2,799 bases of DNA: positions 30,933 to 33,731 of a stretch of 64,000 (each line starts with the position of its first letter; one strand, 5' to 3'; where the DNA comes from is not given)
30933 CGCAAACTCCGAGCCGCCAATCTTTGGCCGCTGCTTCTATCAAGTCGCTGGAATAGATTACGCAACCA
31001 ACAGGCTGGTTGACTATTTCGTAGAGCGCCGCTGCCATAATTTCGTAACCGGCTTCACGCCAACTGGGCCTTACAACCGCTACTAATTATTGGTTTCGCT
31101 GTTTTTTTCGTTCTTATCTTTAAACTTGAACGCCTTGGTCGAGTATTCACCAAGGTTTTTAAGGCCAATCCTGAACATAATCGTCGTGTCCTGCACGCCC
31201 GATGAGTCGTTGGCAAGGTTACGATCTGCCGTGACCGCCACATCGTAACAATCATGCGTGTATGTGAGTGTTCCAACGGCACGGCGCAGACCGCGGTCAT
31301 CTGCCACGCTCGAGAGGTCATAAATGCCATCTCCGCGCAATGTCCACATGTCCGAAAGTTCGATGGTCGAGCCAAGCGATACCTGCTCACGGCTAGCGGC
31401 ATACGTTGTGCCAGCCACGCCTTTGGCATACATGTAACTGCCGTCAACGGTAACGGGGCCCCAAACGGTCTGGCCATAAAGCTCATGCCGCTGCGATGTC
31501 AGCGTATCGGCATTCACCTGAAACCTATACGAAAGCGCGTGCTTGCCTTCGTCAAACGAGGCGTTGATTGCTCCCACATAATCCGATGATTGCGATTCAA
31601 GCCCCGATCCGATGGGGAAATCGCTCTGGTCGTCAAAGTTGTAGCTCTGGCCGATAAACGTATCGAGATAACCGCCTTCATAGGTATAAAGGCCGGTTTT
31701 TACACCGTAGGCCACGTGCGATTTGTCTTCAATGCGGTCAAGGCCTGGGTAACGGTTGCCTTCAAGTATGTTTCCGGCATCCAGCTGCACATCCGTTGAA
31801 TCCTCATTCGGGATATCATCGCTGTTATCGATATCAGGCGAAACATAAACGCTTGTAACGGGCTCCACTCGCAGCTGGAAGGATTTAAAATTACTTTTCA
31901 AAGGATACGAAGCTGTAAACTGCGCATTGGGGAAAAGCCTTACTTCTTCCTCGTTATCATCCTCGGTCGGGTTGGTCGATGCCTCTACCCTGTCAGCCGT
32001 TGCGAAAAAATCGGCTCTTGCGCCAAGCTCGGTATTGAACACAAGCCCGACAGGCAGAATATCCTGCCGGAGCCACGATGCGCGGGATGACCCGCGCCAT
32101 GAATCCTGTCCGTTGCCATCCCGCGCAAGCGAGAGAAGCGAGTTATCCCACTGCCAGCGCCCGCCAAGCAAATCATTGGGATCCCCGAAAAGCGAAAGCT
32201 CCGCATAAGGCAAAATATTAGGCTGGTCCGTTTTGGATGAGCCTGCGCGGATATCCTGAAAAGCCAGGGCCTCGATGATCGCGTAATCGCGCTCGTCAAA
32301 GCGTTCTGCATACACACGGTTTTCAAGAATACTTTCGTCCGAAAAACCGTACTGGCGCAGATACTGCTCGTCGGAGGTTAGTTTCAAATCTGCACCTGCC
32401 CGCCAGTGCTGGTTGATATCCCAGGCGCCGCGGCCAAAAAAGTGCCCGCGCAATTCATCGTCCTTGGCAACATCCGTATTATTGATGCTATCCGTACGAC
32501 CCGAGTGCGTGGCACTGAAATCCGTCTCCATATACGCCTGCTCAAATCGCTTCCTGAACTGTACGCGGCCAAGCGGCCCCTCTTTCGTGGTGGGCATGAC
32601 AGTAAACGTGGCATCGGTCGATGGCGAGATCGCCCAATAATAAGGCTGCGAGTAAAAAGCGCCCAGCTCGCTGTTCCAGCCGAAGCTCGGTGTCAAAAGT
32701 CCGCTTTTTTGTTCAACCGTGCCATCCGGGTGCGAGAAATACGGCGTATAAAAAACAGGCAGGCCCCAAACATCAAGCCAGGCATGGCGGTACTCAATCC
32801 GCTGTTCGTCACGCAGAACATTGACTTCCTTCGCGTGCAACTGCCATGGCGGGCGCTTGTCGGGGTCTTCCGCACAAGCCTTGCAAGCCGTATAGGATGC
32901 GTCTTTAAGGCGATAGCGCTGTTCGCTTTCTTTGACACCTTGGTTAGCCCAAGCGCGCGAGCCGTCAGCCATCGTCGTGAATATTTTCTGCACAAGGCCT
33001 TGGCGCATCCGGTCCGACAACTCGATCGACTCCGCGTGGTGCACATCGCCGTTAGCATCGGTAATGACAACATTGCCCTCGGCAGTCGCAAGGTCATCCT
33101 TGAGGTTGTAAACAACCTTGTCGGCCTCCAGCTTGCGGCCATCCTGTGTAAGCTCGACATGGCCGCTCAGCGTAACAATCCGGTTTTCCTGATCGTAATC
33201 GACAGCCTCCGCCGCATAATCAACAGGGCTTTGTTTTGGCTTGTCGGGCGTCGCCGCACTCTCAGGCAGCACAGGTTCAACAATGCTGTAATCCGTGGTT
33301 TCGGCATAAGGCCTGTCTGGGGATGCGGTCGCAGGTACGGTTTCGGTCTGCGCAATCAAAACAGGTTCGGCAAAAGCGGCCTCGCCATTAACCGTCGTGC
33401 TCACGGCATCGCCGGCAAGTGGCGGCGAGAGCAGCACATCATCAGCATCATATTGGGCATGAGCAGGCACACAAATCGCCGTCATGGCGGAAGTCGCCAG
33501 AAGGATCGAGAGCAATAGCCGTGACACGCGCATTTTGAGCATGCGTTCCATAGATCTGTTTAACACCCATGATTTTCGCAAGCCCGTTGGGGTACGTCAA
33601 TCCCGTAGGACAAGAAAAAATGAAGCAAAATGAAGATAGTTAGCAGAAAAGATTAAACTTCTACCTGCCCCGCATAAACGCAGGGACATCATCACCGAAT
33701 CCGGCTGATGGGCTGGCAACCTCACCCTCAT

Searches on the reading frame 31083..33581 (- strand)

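Call 84: search_protein_families(library=pfam, proteins=[window:31083-33581:-], max_evalue=0.001)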
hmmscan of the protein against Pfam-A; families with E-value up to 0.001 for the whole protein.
window:31083-33581:- (832 aa): 3 families
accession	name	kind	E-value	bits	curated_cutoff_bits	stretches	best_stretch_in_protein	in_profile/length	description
PF04453.20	LptD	-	3.2e-49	168.7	22.4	1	378-746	3-384/384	LPS transport system D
PF03968.19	LptD_N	-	2e-07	31.7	20.4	1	124-260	4-112/113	LptA/(LptD N-terminal domain) LPS transport protein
PF06835.18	LptC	-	0.00071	19.7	21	0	123-180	88-150/175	Lipopolysaccharide-assembly, LptC-related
